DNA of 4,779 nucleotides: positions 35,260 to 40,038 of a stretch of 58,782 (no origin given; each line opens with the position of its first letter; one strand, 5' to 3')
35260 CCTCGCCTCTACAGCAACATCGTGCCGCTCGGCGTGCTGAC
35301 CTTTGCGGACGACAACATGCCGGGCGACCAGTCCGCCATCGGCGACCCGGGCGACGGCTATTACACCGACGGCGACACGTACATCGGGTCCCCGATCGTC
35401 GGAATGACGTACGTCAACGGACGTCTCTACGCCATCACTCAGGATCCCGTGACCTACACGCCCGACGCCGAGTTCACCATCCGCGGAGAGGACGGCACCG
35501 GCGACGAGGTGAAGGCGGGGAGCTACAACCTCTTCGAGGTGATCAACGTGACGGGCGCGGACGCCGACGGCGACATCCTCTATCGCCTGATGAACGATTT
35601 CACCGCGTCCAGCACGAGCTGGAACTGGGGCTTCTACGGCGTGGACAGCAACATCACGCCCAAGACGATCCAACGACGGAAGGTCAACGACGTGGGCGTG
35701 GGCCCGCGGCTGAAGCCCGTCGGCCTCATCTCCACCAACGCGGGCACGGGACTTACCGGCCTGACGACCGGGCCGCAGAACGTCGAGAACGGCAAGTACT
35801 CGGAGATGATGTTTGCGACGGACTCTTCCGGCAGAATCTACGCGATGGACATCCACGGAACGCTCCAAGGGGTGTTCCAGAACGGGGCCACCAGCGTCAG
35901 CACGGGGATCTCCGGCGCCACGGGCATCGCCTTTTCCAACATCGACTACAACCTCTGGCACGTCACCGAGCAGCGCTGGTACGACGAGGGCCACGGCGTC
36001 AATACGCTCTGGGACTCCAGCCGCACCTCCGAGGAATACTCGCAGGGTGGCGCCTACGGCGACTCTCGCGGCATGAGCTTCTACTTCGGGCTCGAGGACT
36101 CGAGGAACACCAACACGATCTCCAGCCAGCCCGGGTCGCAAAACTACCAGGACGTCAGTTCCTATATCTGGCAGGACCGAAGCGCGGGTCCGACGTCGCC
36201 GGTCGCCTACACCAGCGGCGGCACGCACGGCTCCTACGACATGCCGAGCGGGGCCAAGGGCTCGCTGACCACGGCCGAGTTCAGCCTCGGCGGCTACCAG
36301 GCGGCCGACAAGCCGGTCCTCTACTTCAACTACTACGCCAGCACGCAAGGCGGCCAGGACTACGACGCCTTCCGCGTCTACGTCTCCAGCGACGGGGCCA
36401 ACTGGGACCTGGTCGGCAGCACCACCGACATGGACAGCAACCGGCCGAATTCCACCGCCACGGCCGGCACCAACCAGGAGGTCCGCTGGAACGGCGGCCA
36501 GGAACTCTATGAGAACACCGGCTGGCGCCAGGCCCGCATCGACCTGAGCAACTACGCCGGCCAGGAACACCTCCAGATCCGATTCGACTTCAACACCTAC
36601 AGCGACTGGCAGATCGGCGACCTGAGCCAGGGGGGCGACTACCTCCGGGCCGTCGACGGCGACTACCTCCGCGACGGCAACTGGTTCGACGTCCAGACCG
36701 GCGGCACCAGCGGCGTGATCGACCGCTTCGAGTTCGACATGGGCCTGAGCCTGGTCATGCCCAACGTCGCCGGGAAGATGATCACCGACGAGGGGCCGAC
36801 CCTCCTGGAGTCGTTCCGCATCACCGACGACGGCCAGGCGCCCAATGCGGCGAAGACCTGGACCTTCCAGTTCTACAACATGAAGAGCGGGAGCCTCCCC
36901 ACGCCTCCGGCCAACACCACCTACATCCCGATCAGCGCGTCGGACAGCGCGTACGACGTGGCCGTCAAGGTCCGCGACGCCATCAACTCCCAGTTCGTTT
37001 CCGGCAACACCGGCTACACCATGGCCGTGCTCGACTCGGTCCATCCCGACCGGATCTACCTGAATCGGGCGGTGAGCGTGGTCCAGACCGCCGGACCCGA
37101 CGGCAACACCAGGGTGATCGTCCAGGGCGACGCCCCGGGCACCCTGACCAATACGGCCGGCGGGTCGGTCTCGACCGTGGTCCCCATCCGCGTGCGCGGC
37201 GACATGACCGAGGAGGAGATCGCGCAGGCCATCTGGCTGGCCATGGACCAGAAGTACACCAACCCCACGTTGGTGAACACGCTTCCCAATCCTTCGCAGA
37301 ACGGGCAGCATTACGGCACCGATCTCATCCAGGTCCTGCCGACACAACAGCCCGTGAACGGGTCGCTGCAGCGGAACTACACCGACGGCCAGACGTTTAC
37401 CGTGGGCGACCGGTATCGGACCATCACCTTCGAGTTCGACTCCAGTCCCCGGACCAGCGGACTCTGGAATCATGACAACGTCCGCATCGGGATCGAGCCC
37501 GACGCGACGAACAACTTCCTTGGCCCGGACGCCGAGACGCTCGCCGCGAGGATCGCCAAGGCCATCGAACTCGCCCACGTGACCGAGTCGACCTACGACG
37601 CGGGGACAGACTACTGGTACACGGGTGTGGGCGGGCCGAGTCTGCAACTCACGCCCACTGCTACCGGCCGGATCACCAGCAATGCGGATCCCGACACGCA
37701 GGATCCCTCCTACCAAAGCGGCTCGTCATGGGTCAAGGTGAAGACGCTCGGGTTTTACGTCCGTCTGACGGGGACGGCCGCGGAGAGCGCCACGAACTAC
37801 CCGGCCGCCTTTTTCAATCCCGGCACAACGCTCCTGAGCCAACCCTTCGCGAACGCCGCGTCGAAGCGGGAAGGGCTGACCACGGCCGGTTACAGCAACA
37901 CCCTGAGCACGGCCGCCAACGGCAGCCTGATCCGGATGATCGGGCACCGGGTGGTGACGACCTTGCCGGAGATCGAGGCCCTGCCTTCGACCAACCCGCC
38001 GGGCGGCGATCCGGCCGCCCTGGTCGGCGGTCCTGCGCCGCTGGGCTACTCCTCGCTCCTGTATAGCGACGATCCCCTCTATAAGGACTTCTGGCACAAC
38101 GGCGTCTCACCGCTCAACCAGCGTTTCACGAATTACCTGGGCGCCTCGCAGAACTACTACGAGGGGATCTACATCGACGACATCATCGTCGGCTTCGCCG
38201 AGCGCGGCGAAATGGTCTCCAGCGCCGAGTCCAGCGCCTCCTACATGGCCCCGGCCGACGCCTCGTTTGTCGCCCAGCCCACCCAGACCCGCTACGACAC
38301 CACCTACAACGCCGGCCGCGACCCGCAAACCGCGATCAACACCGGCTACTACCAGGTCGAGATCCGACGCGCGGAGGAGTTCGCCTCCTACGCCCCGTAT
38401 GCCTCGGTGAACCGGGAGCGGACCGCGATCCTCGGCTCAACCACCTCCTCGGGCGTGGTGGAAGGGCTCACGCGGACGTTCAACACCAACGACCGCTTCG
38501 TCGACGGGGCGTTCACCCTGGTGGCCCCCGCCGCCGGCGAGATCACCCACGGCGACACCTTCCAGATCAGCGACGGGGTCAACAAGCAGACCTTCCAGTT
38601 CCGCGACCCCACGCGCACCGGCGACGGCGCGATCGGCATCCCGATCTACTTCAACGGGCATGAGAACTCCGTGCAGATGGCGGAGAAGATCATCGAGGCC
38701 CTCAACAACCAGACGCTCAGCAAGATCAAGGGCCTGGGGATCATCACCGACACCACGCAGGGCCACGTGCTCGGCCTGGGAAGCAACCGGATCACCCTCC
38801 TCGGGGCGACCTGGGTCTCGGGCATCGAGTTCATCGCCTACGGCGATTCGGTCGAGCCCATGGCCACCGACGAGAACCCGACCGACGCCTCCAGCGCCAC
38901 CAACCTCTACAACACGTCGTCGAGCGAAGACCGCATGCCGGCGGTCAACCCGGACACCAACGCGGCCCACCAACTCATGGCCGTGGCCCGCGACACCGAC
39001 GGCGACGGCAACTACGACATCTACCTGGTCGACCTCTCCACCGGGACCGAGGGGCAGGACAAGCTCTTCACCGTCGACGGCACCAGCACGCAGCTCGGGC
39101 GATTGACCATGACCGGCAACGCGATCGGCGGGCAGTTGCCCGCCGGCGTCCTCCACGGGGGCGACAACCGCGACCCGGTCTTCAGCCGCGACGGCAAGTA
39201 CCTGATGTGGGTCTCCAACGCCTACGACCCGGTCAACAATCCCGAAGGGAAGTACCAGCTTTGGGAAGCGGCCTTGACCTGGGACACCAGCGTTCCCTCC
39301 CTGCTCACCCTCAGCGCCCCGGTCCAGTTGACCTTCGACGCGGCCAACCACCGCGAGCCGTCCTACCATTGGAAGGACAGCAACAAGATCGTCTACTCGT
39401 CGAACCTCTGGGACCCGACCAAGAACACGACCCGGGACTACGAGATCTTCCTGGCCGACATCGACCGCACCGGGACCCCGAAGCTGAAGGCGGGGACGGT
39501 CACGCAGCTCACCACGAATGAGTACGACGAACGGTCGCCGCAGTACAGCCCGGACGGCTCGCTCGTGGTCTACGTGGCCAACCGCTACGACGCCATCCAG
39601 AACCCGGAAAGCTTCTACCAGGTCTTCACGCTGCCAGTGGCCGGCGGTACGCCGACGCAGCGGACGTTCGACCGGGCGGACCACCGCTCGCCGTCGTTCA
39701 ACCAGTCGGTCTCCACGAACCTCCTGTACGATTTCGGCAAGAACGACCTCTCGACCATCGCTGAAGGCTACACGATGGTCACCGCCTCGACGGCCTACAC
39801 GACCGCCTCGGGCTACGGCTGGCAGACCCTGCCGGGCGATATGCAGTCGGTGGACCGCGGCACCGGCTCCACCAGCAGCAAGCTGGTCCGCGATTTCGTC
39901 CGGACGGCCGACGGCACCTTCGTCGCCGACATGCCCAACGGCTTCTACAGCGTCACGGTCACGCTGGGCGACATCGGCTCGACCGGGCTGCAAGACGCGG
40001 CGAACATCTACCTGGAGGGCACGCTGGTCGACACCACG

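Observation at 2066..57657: Mirror-image pair of paralogous giant genes (7,910 and 10,376 codons) as a candidate two-member surface mega-protein system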

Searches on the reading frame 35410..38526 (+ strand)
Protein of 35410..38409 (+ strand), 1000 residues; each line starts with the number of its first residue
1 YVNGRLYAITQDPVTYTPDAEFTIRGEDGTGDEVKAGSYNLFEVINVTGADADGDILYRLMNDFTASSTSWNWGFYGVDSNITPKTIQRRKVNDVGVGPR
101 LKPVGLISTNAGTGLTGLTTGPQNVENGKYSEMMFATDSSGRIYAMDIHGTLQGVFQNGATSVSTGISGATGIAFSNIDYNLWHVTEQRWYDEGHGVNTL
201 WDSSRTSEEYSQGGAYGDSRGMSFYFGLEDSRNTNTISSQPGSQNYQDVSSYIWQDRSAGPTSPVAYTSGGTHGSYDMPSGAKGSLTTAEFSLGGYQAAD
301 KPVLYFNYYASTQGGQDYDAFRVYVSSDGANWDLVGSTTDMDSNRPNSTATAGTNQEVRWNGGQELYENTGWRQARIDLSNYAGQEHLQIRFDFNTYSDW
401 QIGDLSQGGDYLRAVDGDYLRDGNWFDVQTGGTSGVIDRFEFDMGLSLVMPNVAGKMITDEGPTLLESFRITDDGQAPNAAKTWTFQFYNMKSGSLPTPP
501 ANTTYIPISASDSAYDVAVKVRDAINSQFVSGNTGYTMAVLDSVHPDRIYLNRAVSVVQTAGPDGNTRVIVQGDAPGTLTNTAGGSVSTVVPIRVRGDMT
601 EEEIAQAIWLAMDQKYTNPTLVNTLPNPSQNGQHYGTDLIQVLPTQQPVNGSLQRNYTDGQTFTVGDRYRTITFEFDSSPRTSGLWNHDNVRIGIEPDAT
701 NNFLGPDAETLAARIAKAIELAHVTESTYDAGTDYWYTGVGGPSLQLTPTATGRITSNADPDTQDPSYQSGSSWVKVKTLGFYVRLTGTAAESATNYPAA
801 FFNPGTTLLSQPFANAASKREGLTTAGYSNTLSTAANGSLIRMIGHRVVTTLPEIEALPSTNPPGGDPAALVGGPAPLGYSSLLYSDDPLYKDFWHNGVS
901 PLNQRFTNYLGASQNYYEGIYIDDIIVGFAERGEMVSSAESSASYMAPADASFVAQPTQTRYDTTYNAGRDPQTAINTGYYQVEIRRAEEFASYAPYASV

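Call 7: search_protein_families(library=pfam, proteins=[window:35410-38409:+], max_evalue=0.01)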
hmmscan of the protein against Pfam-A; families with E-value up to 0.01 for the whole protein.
window:35410-38409:+ (1000 aa): 1 family
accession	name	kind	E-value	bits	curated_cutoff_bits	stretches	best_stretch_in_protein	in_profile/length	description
PF20773.4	InhA-like_MAM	-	0.002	18.1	26.9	0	306-397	67-147/191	Immune inhibitor A-like, MAM domain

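Call 78: search_protein_families(library=ncbifam, proteins=[window:35527-38526:+], max_evalue=0.01)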
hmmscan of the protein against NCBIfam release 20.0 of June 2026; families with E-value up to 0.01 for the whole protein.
window:35527-38526:+ (1000 aa): 0 families

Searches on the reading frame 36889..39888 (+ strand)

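Call 7: search_protein_families(library=pfam, proteins=[window:36889-39888:+], max_evalue=0.01)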
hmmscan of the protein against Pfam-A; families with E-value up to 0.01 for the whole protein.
window:36889-39888:+ (1000 aa): 2 families
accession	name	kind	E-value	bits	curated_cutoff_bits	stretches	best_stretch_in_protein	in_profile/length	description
PF07676.18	PD40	-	1.4e-10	41.3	20.9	2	756-792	7-37/38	WD40-like Beta Propeller Repeat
PF21254.3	AGA-YXIM_GBD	-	0.0003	21.1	27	1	947-994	3-47/138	Beta-agarase/YXIM esterase-like, galactose-binding domain-like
